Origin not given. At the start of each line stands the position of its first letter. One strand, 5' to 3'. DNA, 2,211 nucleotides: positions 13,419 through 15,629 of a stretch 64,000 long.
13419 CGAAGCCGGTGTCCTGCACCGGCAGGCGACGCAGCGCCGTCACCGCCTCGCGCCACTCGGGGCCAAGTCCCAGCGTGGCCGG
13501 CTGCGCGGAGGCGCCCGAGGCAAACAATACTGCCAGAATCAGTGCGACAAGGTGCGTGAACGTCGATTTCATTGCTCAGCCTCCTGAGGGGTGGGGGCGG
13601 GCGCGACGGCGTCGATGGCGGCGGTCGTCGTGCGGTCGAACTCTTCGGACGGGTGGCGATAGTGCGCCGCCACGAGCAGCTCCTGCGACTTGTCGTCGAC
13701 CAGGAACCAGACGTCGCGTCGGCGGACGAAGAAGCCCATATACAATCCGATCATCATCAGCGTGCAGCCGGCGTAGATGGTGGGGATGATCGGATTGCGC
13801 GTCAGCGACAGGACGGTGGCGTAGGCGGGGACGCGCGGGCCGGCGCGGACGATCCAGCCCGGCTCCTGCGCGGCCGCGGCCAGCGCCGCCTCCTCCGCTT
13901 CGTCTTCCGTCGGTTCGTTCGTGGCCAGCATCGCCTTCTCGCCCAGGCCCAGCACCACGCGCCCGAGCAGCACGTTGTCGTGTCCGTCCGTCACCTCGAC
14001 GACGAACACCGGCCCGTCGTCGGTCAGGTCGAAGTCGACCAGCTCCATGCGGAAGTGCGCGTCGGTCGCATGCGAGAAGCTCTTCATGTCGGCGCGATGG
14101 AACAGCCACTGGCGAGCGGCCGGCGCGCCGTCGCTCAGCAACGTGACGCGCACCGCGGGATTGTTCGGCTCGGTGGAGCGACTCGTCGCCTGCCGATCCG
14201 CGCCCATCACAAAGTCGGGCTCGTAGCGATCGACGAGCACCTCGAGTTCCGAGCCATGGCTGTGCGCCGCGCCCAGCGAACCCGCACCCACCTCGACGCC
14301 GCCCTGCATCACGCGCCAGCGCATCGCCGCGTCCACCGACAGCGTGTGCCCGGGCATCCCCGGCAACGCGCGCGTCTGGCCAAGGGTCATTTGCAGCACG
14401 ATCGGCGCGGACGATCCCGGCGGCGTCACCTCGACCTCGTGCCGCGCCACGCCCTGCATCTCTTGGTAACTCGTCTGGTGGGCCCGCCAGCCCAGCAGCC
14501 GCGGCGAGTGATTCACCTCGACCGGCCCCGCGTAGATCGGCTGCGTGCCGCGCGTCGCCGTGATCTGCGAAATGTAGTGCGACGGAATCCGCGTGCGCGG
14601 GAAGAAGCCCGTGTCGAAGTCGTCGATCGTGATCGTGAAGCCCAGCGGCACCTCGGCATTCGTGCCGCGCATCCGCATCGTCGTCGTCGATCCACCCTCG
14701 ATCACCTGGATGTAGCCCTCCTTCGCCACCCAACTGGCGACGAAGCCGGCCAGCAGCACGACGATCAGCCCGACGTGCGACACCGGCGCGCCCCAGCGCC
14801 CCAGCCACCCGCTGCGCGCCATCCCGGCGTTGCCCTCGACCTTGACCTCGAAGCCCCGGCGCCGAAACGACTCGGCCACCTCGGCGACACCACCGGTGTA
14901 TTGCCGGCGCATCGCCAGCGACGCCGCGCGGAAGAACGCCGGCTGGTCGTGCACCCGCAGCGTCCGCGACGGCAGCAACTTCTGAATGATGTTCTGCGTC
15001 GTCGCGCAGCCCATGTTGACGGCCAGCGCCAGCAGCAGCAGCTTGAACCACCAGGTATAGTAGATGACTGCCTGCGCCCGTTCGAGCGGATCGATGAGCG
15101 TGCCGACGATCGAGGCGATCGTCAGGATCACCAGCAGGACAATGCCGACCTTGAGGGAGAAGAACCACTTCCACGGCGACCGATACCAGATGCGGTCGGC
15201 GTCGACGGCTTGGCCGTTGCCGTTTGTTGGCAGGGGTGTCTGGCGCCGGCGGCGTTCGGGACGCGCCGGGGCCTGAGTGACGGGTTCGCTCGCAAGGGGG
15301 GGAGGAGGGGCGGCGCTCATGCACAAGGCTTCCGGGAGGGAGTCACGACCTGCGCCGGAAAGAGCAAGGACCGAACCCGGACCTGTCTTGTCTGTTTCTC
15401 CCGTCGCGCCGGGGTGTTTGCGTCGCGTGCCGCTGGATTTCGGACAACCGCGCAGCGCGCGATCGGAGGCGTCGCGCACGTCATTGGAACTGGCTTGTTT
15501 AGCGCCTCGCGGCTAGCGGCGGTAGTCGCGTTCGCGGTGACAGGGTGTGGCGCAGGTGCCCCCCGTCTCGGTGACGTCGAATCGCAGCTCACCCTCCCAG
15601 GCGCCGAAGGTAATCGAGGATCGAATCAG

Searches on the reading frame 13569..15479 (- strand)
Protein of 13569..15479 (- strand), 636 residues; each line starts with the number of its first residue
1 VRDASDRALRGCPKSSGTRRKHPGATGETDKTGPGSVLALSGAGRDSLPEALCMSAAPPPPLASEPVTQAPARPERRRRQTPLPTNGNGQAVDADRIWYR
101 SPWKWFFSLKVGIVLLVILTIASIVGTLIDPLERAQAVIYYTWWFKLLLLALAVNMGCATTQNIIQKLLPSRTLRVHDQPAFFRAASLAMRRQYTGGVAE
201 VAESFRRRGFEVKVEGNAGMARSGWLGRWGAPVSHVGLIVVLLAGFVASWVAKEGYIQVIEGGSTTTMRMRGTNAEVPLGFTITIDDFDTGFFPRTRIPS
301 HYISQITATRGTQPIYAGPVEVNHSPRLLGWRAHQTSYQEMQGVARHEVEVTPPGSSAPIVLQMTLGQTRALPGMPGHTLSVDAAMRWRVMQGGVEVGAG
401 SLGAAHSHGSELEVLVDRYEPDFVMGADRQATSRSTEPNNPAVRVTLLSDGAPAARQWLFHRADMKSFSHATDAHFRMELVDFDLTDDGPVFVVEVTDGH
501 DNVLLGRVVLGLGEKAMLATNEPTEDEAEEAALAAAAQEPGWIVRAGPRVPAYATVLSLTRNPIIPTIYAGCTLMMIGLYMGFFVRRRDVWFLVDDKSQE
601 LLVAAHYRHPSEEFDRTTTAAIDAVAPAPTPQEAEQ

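Call 43: search_protein_families(library=pfam, proteins=[window:13569-15479:-], max_evalue=0.00001)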
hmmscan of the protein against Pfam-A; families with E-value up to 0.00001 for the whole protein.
window:13569-15479:- (636 aa): 1 family
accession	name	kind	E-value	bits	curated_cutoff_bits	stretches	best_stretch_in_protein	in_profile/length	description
PF05140.19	ResB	-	2.3e-48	165.7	24.6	1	139-616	53-483/486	ResB-like family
